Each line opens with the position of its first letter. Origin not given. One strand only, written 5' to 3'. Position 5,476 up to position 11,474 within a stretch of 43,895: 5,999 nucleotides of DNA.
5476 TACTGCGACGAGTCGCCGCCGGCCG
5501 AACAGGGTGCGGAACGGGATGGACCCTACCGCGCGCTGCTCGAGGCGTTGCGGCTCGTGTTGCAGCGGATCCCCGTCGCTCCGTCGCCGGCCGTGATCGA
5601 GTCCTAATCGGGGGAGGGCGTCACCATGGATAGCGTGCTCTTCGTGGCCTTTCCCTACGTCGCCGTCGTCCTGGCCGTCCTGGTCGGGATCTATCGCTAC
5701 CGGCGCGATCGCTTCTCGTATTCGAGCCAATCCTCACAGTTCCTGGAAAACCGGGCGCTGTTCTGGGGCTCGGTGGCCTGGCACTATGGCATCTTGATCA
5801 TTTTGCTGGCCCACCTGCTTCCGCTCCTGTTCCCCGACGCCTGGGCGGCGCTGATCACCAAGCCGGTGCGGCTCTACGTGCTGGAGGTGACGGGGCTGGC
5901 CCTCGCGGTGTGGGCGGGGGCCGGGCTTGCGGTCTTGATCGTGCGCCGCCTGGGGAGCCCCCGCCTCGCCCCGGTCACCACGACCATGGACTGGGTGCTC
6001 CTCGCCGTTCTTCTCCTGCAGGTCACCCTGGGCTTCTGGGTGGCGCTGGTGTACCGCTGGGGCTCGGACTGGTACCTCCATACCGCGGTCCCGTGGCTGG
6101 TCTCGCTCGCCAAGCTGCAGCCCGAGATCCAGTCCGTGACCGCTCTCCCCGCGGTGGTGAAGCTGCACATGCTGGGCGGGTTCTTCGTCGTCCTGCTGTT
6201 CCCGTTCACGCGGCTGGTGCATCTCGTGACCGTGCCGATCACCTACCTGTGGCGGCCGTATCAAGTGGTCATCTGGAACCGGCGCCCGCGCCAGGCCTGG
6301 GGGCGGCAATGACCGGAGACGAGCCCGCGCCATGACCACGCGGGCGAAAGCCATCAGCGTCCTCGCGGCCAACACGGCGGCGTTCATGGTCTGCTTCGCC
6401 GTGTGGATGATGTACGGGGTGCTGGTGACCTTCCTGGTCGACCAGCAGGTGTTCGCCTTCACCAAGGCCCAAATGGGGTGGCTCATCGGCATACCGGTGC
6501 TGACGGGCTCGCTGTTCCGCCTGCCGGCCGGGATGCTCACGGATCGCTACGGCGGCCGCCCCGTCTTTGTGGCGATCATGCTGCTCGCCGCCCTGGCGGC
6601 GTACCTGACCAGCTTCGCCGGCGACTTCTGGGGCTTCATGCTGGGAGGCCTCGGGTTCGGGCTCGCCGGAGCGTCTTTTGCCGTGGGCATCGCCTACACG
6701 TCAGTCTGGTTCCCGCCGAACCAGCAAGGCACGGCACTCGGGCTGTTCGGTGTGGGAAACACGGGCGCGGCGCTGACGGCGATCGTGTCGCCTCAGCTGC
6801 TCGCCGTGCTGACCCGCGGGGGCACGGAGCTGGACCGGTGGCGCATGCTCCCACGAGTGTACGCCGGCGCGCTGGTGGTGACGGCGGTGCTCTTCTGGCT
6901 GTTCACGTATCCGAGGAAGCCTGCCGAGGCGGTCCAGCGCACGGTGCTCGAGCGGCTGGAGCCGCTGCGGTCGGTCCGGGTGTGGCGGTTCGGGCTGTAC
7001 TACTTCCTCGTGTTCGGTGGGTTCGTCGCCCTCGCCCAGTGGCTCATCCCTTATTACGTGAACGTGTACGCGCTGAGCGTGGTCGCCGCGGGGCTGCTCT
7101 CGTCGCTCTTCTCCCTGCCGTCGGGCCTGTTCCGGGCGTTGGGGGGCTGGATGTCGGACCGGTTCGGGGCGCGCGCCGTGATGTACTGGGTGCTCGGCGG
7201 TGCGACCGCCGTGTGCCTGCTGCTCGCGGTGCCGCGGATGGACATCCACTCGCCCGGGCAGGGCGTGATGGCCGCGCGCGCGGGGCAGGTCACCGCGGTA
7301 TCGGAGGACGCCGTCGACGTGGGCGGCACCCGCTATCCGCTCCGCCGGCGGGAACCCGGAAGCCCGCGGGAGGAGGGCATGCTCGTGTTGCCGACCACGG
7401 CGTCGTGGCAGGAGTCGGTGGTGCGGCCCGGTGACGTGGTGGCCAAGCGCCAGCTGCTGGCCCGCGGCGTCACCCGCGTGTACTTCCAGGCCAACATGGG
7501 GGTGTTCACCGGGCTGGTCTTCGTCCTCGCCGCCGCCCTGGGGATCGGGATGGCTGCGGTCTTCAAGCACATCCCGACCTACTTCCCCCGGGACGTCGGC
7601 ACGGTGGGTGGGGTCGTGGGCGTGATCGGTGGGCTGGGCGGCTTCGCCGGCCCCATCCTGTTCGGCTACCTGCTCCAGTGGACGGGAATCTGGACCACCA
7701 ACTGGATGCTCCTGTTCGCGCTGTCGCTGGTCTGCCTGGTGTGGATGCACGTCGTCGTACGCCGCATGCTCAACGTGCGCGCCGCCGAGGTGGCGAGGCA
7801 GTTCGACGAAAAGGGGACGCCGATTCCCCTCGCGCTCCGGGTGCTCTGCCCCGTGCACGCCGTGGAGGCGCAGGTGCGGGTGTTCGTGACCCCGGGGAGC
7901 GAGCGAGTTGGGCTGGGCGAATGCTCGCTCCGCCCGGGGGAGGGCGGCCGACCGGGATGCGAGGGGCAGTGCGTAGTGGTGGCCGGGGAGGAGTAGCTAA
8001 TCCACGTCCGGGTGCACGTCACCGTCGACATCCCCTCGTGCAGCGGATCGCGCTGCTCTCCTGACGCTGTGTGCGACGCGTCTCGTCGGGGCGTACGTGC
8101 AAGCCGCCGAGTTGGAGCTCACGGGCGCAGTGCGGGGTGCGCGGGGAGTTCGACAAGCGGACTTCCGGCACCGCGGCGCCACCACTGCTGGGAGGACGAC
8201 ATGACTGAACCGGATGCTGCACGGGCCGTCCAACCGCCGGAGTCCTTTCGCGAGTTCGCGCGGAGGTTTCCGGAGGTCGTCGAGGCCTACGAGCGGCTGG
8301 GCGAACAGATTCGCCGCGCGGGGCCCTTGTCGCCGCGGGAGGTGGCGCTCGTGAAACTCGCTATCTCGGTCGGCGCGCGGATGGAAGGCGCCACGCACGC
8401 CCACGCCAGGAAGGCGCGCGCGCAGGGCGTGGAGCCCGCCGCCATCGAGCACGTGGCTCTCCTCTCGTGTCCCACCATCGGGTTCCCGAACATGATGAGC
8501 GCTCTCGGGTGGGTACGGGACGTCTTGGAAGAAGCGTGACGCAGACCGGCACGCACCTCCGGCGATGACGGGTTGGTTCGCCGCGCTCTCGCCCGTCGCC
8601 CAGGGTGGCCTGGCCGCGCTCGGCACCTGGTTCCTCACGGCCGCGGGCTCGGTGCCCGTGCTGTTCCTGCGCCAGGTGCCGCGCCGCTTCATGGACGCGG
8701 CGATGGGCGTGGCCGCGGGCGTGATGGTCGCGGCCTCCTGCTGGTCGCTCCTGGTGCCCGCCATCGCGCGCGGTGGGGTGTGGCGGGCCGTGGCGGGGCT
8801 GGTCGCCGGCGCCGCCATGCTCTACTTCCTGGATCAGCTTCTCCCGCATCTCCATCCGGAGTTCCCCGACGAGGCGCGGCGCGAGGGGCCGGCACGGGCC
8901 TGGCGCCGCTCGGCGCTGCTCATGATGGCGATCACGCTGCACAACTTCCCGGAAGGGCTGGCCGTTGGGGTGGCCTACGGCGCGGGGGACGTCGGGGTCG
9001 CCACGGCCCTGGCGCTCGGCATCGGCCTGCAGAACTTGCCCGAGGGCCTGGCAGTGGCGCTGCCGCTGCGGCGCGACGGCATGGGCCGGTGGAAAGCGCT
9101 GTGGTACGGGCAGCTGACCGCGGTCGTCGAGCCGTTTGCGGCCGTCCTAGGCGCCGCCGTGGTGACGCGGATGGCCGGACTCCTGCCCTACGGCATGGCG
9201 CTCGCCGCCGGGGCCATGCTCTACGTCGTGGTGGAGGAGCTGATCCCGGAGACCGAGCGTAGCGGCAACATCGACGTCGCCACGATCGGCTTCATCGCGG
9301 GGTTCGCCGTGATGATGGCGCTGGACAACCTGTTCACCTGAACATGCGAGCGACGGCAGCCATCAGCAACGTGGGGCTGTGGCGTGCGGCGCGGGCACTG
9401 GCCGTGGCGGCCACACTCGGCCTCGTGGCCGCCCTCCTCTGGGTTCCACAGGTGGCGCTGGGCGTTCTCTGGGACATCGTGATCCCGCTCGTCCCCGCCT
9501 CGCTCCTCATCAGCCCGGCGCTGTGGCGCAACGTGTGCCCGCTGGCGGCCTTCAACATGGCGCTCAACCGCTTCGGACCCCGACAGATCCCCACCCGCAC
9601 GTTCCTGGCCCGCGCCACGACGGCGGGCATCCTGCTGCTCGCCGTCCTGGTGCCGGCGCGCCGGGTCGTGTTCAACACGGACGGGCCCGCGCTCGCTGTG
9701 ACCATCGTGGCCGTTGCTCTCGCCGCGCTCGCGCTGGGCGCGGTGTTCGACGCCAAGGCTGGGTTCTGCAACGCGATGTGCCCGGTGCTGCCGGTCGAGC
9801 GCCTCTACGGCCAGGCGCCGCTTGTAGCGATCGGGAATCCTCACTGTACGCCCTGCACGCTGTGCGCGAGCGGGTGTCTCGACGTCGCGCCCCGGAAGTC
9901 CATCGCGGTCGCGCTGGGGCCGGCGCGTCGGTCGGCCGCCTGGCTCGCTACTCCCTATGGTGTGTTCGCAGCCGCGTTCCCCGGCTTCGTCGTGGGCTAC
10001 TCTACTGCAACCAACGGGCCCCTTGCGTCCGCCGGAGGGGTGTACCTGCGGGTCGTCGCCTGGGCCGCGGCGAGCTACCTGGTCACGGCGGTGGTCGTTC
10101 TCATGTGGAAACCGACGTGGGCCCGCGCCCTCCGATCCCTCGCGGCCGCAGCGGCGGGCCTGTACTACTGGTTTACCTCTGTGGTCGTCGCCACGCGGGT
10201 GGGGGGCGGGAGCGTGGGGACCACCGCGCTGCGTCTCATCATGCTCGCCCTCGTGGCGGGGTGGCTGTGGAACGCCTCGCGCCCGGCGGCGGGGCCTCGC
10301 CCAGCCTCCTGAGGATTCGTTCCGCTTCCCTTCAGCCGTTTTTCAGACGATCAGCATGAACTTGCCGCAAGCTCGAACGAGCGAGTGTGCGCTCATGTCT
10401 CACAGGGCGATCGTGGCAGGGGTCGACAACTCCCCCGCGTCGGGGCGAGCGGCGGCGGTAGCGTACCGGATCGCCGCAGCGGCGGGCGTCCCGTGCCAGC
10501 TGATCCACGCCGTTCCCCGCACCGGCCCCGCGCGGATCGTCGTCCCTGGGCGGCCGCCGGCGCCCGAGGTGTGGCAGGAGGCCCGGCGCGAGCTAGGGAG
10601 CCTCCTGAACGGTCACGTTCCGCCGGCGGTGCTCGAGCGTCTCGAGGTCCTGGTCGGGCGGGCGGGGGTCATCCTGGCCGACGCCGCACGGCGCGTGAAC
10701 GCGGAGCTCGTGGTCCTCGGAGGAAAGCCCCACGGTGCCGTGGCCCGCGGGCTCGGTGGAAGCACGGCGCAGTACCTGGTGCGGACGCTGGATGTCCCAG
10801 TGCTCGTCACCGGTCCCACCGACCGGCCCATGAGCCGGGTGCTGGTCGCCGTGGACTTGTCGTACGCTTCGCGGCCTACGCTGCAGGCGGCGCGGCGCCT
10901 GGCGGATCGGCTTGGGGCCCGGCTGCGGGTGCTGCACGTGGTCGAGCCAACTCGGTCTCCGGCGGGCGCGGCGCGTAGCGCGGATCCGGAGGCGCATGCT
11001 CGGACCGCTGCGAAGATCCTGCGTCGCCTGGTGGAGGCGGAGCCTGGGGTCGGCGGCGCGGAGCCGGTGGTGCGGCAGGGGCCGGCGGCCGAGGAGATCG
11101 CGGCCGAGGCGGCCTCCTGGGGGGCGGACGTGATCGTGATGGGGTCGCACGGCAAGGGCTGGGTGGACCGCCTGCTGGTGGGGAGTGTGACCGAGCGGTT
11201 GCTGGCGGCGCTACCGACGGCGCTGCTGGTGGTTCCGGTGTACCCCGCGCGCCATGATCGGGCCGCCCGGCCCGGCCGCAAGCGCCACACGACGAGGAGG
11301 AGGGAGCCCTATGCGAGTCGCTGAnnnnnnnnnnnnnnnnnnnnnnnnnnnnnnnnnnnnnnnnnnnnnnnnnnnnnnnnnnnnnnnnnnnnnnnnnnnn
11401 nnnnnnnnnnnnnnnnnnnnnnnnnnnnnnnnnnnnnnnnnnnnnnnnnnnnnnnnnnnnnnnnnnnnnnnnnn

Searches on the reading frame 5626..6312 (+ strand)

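Call 23: search_protein_families(library=pfam, proteins=[window:5626-6312:+])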
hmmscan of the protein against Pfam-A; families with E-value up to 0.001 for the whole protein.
window:5626-6312:+ (228 aa): 1 family
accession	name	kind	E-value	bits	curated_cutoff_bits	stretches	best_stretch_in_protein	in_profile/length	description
PF02665.19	Nitrate_red_gam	-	3.2e-65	220.2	22.9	1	3-217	2-216/217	Nitrate reductase gamma subunit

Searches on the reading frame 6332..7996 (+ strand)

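Call 23: search_protein_families(library=pfam, proteins=[window:6332-7996:+])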
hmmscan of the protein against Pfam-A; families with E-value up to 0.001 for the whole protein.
window:6332-7996:+ (554 aa): 2 families
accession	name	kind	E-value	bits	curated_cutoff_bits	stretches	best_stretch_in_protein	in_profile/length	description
PF07690.21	MFS_1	-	1e-42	146.7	33.4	2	17-304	5-291/347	Major Facilitator Superfamily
PF01306.25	LacY_symp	-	0.00072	18.9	24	1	212-289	4-81/413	LacY proton/sugar symporter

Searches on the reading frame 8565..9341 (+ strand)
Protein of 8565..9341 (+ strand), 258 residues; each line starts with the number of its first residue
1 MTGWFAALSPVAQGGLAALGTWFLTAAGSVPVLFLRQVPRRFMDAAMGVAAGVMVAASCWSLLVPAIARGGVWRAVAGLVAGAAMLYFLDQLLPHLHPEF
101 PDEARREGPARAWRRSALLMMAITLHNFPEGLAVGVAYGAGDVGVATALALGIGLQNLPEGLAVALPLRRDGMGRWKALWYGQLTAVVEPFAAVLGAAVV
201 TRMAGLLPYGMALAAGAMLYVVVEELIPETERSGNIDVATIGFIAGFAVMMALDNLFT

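Call 23: search_protein_families(library=pfam, proteins=[window:8565-9341:+])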
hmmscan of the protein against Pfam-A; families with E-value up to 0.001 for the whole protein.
window:8565-9341:+ (258 aa): 1 family
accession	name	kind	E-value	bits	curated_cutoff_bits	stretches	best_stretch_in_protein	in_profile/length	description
PF02535.28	Zip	-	4e-26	92.5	35.1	1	113-253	175-322/323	ZIP Zinc transporter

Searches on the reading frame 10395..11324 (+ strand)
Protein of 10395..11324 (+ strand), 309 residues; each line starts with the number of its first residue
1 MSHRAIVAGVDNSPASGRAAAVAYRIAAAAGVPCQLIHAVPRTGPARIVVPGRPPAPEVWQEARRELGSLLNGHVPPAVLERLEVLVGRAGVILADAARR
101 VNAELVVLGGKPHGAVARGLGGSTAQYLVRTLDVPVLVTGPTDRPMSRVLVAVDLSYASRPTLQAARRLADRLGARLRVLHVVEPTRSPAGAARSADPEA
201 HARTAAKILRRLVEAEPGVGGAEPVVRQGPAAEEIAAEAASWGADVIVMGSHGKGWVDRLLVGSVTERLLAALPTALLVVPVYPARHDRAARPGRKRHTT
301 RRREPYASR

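Call 6: search_protein_families(library=pfam, proteins=[window:10395-11324:+])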
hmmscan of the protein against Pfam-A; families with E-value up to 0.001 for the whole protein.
window:10395-11324:+ (309 aa): 1 family
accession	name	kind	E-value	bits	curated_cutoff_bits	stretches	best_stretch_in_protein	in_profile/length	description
PF00582.32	Usp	-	7.4e-48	163.1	24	2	147-281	3-141/141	Universal stress protein family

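Call 30: search_protein_families(library=ncbifam, proteins=[window:10395-11324:+], max_evalue=0.00001)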
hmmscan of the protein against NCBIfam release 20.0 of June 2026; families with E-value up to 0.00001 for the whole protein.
window:10395-11324:+ (309 aa): 1 family
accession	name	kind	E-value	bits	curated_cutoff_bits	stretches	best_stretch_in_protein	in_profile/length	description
NF008380.0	PRK11175.1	equivalog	1.6e-06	27.3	227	0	224-280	243-299/313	universal stress protein UspE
